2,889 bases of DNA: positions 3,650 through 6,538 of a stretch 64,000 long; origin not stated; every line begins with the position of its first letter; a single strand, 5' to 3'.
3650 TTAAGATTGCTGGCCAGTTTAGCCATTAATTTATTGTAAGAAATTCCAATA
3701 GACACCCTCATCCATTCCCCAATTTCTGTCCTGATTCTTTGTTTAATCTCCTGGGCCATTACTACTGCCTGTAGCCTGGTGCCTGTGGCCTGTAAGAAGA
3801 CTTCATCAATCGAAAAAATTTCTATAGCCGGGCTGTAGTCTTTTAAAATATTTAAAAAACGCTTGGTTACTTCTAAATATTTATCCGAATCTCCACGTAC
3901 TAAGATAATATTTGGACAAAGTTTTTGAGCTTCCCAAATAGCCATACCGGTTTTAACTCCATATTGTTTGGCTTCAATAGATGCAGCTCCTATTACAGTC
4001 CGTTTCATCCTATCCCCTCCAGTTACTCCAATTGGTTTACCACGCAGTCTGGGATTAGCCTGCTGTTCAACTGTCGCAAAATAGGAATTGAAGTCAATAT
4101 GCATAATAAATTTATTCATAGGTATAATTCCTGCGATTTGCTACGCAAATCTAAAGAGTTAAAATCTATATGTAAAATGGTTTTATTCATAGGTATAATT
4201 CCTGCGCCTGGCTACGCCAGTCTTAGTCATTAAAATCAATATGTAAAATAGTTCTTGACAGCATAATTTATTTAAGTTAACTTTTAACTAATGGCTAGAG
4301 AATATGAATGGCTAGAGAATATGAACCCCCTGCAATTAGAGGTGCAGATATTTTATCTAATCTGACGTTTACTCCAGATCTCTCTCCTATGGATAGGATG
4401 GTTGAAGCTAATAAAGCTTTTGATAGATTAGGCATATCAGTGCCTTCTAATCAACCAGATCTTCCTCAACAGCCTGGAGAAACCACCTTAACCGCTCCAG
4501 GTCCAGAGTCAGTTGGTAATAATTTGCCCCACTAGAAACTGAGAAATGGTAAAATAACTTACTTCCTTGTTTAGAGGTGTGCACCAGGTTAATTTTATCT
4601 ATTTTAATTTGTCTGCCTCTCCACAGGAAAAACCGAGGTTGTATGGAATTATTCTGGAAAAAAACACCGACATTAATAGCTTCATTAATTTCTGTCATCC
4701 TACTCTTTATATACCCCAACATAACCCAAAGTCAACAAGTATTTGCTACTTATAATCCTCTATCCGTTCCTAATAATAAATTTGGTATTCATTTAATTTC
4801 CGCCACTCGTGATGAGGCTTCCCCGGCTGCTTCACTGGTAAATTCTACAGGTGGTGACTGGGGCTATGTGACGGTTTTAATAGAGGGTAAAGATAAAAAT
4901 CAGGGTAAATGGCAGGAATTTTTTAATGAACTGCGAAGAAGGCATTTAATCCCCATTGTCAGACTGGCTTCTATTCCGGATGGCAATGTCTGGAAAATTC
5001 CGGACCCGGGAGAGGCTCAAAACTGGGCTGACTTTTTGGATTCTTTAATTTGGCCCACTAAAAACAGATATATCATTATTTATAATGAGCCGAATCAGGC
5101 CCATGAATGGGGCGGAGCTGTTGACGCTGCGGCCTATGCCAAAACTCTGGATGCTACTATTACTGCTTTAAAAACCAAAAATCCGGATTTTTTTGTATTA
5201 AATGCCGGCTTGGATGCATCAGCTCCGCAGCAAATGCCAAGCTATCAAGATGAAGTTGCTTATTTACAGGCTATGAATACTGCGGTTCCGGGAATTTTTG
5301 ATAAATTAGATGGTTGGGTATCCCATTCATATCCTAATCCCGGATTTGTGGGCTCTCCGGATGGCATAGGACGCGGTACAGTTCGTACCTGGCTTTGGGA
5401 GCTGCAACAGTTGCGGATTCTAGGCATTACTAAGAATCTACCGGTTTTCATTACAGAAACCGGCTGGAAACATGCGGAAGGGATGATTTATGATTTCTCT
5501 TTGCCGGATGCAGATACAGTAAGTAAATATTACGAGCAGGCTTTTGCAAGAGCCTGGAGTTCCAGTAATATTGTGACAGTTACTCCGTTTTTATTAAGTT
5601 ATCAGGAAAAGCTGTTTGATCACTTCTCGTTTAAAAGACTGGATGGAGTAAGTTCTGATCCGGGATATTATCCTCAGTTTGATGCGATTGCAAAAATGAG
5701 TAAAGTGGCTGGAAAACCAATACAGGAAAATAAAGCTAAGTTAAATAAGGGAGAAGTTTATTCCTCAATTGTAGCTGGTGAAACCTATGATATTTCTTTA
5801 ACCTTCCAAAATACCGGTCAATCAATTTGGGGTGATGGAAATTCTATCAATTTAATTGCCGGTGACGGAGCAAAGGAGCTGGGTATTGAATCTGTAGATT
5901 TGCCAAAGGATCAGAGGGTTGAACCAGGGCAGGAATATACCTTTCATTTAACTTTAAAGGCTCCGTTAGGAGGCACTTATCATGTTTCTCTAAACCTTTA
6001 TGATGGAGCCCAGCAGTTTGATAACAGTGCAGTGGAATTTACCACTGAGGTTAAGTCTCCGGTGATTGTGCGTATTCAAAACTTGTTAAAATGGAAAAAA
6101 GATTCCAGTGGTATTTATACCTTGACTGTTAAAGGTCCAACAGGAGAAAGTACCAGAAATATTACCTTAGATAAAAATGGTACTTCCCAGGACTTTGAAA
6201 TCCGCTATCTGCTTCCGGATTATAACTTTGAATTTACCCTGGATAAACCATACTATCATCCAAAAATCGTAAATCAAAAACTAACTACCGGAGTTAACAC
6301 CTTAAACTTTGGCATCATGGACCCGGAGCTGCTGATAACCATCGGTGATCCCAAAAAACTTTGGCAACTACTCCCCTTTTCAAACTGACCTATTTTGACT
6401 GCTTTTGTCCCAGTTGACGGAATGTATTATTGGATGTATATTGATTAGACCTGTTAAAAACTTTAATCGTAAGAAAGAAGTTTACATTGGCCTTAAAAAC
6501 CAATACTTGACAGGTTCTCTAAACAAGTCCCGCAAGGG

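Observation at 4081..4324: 71-bp tandem repeat with covarying hairpins that includes the dinB 5' end, plus an adjacent 17-nt duplication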

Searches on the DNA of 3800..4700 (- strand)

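Call 5: search_rna_families(source=window, start=3800, end=4700, threshold=evalue, max_evalue=10)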
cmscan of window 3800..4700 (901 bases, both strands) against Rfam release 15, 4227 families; matches with E-value up to 10: 4.
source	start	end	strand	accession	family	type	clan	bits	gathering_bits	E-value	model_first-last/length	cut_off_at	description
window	4434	4470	+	RF01321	CRISPR-DR8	Gene; CRISPR;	-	19.4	39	0.28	1-37/37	no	CRISPR RNA direct repeat element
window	4511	4658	-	RF01909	CDKN2B-AS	Gene; lncRNA;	-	14.8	80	5.3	1-150/150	no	CDKN2B antisense RNA 1 intronic convserved region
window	4413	4434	+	RF02914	DUF805b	Cis-reg;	CL00115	12.2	35.6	2.7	1-35/35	no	DUF805b RNA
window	3805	3955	+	RF01788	drz-agam-2-2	Gene; ribozyme;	-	10.6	38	4.8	1-191/191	no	drz-agam-2-2 ribozyme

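Call 55: build_rna_model(alignment_id=A3, structure=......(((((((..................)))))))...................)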
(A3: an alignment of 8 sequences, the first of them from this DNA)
Model R1 built from alignment A3 (8 sequences, 57 columns); structure: as given.
model positions 42; base pairs 7; branch points 0; effective number of sequences 8; information 1.06 bits per position. Calibrated on 0.2 Mb of random sequence (short: E-values are rough).
structure used (alignment columns):
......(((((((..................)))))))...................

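Call 57: search_with_rna_model(model_id=R1, sources=[window, L002, L003, L004, L005, L006, L007, L008, L009, L010, L011, L012, L013, L014, L015, L016, L017, L018, L019, L020, L021, L022, L023, L024, L025, L026, L027, L028, L029, L030, L031, L032, L033, L054, L055, L056, L057, L058, L059, L060], max_evalue=10, show_alignments=0)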
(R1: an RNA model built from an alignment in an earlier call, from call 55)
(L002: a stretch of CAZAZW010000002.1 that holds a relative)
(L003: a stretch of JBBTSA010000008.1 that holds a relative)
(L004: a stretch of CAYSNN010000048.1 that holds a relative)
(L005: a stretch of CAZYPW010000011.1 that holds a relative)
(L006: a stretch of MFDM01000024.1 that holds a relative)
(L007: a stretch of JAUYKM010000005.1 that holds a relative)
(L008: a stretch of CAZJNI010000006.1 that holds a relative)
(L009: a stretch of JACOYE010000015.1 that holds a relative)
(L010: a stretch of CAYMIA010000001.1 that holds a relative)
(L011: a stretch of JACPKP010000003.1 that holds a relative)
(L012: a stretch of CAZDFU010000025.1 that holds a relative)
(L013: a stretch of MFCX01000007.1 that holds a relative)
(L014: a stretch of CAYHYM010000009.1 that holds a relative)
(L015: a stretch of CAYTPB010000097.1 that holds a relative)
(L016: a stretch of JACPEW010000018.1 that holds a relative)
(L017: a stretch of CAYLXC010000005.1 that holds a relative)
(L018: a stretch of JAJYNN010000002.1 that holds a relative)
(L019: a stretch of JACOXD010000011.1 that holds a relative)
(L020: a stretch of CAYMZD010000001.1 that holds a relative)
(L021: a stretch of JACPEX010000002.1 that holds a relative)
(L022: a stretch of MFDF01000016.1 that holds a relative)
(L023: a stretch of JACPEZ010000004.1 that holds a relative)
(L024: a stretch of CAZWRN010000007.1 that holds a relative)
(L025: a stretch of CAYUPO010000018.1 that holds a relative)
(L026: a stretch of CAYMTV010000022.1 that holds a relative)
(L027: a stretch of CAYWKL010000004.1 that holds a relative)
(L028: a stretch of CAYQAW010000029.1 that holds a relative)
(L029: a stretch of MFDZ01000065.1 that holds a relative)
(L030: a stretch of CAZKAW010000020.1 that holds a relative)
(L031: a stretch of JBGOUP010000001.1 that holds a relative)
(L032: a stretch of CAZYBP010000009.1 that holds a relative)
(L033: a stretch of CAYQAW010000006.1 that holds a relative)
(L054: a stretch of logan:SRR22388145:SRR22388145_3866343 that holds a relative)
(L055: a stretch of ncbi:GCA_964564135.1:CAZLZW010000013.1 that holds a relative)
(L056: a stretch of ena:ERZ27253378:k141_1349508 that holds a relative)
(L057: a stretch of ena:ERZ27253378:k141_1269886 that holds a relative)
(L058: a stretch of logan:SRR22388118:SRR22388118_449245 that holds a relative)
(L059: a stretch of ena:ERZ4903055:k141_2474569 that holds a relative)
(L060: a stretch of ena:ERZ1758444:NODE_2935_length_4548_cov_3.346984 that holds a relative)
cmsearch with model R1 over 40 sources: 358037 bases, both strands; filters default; matches with E-value up to 10: 14.
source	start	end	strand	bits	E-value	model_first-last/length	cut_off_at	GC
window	4116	4157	-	59.4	4.2e-10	1-42/42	no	0.36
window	4187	4228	-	57.6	1.1e-09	1-42/42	no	0.5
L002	3963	4004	+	57.6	1.1e-09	1-42/42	no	0.5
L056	1963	2004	+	53.8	8.2e-09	1-42/42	no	0.38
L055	1993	2034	+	49.6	7.7e-08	1-42/42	no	0.36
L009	3948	4004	+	46.2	4.7e-07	1-42/42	no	0.44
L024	3966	4004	+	44.5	1.1e-06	1-42/42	no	0.44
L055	1907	1963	+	43.7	1.7e-06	1-42/42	no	0.37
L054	1999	2025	+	22.9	0.1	1-42/42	no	0.3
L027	4030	4077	+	17.5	1.9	1-42/42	no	0.35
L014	5462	5488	+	17.2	2.2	1-42/42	no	0.41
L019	8871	8917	+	16.9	2.5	1-42/42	no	0.34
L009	3768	3809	+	16.7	2.9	1-42/42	no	0.29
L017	487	533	-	15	6.9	1-42/42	no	0.21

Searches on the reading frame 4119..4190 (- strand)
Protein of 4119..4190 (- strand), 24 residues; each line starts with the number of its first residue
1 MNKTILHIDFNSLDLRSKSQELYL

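Call 14: search_protein_families(library=pfam, proteins=[window:4119-4190:-], max_evalue=1)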
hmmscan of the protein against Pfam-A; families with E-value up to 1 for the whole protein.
seq(24 aa): 0 families

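Call 19: find_related_loci(query=A1, collection=viral_contigs, flank=1500)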
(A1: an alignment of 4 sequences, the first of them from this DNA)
Query A1 (24 aa) in viral_contigs; peptide patterns used: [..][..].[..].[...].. (x = any residue, [..] = any of these).
58 stretches matched a pattern, but none encodes a relative of the query by tblastn (E <= 1e-3).

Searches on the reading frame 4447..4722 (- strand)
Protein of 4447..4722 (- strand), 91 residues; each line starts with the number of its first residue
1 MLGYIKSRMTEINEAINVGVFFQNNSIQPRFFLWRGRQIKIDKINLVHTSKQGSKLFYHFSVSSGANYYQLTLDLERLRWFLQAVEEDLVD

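Call 14: search_protein_families(library=pfam, proteins=[window:4447-4722:-], max_evalue=1)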
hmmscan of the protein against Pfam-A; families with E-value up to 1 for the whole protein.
window:4447-4722:- (91 aa): 1 family
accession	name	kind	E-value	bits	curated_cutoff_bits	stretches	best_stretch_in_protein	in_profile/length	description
PF20114.4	DUF6504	-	0.0062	17.2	24.2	1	14-45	8-43/103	Domain of unknown function (DUF6504)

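Call 15: search_protein_families(library=ncbifam, proteins=[window:4447-4722:-], max_evalue=0.1)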
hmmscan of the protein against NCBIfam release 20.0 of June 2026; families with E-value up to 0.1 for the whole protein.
window:4447-4722:- (91 aa): 0 families

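Call 70: search_protein_families(library=pfam, proteins=[window:4450-4698:-], max_evalue=0.1)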
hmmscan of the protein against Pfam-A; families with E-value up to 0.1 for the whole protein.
seq(83 aa): 1 family
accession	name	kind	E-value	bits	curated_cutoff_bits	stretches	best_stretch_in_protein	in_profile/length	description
PF20114.4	DUF6504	-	0.0055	17.4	24.2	1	6-37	8-43/103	Domain of unknown function (DUF6504)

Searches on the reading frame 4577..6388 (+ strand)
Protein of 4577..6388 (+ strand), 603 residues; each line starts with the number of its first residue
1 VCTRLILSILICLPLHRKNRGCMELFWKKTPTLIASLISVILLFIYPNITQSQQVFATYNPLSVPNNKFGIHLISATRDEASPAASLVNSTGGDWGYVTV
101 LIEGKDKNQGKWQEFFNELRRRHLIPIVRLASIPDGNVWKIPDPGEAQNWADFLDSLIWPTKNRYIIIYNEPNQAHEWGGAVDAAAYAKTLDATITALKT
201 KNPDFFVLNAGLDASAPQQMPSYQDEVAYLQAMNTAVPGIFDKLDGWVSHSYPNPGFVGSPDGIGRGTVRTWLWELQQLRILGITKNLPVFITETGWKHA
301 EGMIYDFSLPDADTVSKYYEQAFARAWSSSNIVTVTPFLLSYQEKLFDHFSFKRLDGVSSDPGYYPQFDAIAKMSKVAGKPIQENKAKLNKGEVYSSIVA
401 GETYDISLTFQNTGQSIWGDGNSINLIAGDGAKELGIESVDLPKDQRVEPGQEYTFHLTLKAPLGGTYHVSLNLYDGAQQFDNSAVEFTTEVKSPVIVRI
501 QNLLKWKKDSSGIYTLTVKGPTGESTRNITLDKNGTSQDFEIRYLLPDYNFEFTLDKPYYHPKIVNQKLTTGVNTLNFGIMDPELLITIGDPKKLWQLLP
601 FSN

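Call 8: search_protein_families(library=pfam, proteins=[window:4577-6388:+], max_evalue=0.01)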
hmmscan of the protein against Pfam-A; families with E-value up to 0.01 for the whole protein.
window:4577-6388:+ (603 aa): 2 families
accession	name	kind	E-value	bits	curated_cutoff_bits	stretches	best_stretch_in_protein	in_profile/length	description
PF16158.11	N_BRCA1_IG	-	0.00017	22.5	28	1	397-464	7-79/108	Ig-like domain from next to BRCA1 gene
PF16116.10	DUF4832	-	0.0029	17.8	29.2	1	389-483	109-206/216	Domain of unknown function (DUF4832)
